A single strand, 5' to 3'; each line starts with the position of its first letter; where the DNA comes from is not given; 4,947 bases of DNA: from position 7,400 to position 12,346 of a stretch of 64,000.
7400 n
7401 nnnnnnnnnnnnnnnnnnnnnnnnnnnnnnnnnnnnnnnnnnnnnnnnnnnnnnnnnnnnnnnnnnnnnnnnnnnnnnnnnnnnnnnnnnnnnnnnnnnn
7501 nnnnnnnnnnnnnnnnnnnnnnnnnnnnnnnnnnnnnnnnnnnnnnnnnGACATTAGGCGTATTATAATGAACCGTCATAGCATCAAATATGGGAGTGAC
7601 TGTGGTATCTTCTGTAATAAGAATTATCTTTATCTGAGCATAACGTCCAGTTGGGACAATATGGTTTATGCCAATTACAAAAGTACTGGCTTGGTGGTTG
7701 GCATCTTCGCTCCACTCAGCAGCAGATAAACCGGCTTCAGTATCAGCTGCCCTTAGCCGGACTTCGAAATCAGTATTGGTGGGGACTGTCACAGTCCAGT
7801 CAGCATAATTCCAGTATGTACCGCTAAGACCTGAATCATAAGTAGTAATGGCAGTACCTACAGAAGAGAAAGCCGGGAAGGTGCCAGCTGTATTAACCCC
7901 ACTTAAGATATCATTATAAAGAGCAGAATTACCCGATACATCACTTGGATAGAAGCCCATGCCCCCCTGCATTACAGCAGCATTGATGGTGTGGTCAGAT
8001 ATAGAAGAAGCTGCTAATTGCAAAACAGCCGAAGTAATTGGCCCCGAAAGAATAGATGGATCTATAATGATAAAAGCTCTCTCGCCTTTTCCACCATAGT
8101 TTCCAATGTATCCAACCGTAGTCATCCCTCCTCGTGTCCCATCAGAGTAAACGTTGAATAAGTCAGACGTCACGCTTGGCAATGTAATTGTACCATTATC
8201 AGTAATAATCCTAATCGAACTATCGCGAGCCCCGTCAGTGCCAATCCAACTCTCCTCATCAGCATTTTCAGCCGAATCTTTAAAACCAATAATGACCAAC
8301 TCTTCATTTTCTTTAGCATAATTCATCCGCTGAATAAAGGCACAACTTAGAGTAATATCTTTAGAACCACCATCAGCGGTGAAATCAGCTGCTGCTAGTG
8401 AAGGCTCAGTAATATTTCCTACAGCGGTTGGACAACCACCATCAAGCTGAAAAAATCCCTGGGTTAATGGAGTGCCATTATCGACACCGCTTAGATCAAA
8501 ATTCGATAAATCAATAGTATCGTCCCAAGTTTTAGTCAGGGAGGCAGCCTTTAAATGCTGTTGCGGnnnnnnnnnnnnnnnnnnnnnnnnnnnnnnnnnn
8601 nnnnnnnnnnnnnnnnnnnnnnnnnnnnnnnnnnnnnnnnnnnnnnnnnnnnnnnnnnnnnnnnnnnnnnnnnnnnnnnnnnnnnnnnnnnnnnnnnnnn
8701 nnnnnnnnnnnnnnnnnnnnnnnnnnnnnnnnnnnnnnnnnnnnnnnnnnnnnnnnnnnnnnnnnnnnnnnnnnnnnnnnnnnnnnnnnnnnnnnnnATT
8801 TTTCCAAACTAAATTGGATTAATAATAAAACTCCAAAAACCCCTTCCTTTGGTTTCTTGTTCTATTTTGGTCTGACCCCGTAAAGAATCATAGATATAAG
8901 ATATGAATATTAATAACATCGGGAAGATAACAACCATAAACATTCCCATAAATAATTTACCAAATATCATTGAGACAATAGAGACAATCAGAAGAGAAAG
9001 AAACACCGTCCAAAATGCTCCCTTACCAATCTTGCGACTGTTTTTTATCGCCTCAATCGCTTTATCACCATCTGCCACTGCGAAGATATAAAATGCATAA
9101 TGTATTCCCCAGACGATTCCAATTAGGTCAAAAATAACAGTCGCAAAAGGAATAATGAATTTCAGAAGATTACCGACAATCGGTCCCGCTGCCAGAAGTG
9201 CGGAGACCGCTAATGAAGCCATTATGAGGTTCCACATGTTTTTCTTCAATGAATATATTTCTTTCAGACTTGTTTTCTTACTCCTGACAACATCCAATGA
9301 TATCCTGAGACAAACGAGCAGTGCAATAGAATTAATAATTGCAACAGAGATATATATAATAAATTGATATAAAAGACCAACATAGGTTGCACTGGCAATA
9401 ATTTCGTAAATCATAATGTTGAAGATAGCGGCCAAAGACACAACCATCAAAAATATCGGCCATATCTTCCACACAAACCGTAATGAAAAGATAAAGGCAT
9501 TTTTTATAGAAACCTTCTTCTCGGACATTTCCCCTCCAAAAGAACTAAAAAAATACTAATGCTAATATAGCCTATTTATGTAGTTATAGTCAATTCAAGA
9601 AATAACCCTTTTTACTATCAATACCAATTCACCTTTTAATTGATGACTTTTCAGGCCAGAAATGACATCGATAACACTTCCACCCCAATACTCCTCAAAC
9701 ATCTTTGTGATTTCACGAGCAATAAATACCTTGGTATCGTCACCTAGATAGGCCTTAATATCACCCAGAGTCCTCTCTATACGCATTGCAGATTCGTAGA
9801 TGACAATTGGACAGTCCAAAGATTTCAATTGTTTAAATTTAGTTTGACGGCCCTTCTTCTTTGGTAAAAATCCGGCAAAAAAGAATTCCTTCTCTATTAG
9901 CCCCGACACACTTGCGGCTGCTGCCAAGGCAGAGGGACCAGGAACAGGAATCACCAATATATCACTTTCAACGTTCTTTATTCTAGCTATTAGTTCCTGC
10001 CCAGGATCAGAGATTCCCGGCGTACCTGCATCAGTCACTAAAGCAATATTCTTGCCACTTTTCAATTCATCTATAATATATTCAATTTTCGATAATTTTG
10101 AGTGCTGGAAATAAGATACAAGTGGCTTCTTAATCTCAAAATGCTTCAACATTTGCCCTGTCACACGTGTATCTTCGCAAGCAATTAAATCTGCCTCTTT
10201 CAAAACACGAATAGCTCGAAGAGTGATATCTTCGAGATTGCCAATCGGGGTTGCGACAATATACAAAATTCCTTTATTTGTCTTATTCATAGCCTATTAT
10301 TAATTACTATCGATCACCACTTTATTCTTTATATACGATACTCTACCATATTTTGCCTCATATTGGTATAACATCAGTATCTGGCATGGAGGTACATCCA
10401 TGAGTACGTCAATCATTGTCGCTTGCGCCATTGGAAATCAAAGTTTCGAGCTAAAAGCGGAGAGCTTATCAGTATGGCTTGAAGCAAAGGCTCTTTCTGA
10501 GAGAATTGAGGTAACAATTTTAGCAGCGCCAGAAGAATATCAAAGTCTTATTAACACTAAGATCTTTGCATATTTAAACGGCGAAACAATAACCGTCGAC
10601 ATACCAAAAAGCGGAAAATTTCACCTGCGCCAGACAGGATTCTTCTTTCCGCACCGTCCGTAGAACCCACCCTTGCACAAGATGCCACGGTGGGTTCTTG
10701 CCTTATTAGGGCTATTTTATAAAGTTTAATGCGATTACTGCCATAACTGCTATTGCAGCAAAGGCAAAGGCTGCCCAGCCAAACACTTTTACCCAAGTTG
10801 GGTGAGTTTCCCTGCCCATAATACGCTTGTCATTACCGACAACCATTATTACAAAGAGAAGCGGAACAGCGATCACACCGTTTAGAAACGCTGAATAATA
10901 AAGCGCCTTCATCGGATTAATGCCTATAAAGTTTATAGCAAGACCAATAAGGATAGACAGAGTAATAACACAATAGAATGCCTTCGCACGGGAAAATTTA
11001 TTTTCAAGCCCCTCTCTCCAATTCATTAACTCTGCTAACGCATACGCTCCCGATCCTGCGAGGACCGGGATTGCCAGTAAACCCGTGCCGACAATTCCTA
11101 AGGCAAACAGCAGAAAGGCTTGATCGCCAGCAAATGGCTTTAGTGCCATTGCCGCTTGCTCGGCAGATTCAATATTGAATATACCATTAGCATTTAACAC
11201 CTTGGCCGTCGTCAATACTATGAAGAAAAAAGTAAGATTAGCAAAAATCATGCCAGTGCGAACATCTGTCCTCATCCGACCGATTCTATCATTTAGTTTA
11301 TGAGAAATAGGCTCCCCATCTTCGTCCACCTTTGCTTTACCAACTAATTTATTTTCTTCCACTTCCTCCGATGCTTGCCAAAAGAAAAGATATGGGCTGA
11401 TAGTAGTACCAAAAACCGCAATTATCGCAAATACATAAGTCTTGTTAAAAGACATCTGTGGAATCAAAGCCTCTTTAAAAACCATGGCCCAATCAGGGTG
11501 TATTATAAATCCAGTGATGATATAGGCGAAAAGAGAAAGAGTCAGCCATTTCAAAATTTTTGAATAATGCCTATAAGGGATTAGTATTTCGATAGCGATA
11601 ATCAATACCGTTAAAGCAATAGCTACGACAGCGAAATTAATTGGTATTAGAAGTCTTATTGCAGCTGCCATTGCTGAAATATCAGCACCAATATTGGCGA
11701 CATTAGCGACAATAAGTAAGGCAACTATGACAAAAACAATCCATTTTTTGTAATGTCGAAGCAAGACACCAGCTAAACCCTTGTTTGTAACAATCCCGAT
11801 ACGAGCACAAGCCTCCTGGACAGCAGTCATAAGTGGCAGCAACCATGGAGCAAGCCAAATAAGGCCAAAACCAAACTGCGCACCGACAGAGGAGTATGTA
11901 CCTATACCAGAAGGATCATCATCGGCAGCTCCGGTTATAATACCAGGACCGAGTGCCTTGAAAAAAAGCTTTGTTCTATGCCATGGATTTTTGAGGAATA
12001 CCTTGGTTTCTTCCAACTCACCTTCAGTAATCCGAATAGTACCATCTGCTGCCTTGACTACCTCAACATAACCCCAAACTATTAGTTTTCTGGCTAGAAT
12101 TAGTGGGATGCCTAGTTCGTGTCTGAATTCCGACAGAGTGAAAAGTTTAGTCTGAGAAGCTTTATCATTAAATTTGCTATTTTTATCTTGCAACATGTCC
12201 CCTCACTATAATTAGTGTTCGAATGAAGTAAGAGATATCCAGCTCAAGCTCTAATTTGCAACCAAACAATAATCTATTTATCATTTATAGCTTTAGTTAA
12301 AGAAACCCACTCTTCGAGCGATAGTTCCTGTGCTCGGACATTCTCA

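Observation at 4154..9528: Giant membrane-anchored surface protein (IPT/TIG plus at least 6 Ig-like repeats plus a novel Cys-containing C-terminal domain) with a co-located polytopic membrane protein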

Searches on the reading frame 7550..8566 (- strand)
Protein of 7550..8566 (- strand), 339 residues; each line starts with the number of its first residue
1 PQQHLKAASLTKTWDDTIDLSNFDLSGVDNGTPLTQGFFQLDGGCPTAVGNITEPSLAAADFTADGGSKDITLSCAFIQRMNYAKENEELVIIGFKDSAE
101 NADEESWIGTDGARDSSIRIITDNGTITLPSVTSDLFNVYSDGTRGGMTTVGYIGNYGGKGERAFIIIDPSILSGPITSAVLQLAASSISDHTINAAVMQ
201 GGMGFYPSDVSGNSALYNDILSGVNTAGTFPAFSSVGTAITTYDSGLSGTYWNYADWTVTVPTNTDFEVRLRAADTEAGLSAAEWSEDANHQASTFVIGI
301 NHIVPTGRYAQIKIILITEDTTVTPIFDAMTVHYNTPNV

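Call 16: find_homologous_proteins(query=window:7550-8566:-, max_evalue=0.01)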
Query window:7550-8566:-: 4084 candidates shared short words with the query, none scored E <= 0.01.

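Call 22: search_protein_families(library=pfam, proteins=[window:7550-8566:-], max_evalue=10)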
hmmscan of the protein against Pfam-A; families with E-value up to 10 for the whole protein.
window:7550-8566:- (339 aa): 0 families

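Call 41: search_protein_families(library=phrogs, proteins=[window:7550-8566:-], max_evalue=1)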
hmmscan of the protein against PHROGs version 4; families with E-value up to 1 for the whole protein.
window:7550-8566:- (339 aa): 0 families

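Call 59: find_related_loci(query=window:7550-8566:-, collection=metagenome_contigs, flank=6000)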
Query window:7550-8566:- (339 aa) in metagenome_contigs; peptide patterns used: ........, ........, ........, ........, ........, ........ (x = any residue, [..] = any of these).
37 stretches matched a pattern, but none encodes a relative of the query by tblastn (E <= 1e-3).

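Call 69: search_dna_similar(query=window:7550-8566:-, collection=phages, mode=protein, max_evalue=0.01, max_rows=10)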
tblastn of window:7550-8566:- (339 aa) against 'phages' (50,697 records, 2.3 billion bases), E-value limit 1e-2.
No match.

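Call 70: search_dna_similar(query=window:7550-8566:-, collection=plasmids, mode=protein, max_evalue=0.01, max_rows=10)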
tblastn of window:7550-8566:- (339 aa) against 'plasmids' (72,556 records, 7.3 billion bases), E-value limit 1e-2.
No match.

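Call 71: search_solved_structures(query=window:7550-8566:-, max_evalue=10)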
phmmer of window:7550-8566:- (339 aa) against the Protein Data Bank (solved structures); distinct sequences matched with E-value up to 10: 0.

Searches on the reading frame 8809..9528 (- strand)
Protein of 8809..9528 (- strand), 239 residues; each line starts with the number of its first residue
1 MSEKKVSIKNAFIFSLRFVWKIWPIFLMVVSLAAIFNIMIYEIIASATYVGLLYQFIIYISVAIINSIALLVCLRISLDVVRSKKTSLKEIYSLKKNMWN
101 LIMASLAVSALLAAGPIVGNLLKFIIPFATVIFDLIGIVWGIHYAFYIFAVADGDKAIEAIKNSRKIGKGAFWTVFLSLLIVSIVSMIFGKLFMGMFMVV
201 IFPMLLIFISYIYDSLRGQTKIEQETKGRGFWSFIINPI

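Call 7: search_protein_families(library=pfam, proteins=[window:8809-9528:-], max_evalue=0.1)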
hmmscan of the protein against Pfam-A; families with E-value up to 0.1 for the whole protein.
window:8809-9528:- (239 aa): 0 families

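Call 8: search_protein_families(library=ncbifam, proteins=[window:8809-9528:-], max_evalue=0.1)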
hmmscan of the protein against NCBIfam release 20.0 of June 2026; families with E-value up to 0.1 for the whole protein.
window:8809-9528:- (239 aa): 1 family
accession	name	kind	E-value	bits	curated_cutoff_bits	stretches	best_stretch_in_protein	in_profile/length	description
NF045516.2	SepX_GlpR_1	exception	0.0068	16.3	160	1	175-229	189-242/293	divisome protein SepX/GlpR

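Call 11: list_cluster_members(proteins=[P0001, window:8809-9528:-])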
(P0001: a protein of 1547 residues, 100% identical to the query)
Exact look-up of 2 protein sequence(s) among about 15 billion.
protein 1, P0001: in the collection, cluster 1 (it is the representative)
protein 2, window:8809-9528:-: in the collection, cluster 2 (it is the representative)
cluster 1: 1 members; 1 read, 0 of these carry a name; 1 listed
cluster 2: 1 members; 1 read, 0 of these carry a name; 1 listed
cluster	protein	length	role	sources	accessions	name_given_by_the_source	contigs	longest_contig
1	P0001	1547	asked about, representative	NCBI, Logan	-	-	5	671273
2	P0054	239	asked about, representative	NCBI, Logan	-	-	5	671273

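Call 31: find_homologous_proteins(query=window:8809-9528:-, max_evalue=0.01)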
Query window:8809-9528:- (239 aa): 1 proteins with E <= 0.01 among 1284 candidates.
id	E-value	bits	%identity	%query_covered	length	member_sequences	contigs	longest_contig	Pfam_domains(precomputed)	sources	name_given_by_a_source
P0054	2.6e-142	490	100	100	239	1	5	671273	-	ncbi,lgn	-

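Call 41: search_protein_families(library=phrogs, proteins=[window:8809-9528:-], max_evalue=1)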
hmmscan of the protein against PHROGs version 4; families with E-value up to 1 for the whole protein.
window:8809-9528:- (239 aa): 2 families
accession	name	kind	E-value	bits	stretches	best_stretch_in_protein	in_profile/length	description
phrog_1193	-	other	0.24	12.4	0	156-197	41-75/76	hemolysin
phrog_21155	-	unknown function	0.44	11.8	1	3-16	20-33/53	-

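Call 42: search_protein_families(library=pfam, proteins=[window:8809-9528:-], max_evalue=5)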
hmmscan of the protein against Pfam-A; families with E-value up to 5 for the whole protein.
window:8809-9528:- (239 aa): 1 family
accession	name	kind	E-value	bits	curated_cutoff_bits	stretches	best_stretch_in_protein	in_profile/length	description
PF20682.3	Hanta_Gc_C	-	0.11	12.6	28.5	1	183-211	183-211/229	Hantavirus glycoprotein Gc, C-terminal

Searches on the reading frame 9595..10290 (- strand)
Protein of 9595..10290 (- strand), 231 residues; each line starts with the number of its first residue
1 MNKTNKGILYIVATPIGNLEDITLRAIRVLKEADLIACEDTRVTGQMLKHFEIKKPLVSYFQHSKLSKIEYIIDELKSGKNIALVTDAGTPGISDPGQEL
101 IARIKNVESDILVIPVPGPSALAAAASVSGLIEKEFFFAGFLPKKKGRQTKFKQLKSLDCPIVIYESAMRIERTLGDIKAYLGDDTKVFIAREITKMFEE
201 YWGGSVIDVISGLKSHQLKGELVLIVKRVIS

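Call 7: search_protein_families(library=pfam, proteins=[window:9595-10290:-], max_evalue=0.1)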
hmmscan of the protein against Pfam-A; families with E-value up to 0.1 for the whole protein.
window:9595-10290:- (231 aa): 1 family
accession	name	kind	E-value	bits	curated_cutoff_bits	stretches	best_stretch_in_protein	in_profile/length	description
PF00590.25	TP_methylase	-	2.4e-31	109.8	27.8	1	9-203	2-205/212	Tetrapyrrole (Corrin/Porphyrin) Methylases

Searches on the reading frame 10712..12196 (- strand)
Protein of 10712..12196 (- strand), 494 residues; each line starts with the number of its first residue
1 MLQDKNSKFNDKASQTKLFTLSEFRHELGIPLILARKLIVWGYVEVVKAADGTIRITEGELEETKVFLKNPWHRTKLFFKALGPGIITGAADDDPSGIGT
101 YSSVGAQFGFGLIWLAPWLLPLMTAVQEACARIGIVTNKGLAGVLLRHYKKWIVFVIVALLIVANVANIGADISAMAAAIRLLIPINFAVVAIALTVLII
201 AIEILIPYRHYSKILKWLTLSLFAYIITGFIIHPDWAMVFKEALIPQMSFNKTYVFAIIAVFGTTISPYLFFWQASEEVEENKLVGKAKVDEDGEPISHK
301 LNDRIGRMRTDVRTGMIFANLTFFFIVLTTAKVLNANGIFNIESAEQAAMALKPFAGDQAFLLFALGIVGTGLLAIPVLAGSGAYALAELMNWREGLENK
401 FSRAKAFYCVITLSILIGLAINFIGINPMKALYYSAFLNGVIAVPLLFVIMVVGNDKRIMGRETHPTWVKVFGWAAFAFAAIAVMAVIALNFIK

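Call 7: search_protein_families(library=pfam, proteins=[window:10712-12196:-], max_evalue=0.1)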
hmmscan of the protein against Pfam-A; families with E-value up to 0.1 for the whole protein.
window:10712-12196:- (494 aa): 1 family
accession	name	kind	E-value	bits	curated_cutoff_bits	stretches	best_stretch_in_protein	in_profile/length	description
PF01566.24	Nramp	-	2.9e-78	263.9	29.8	1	99-463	2-353/357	Natural resistance-associated macrophage protein-like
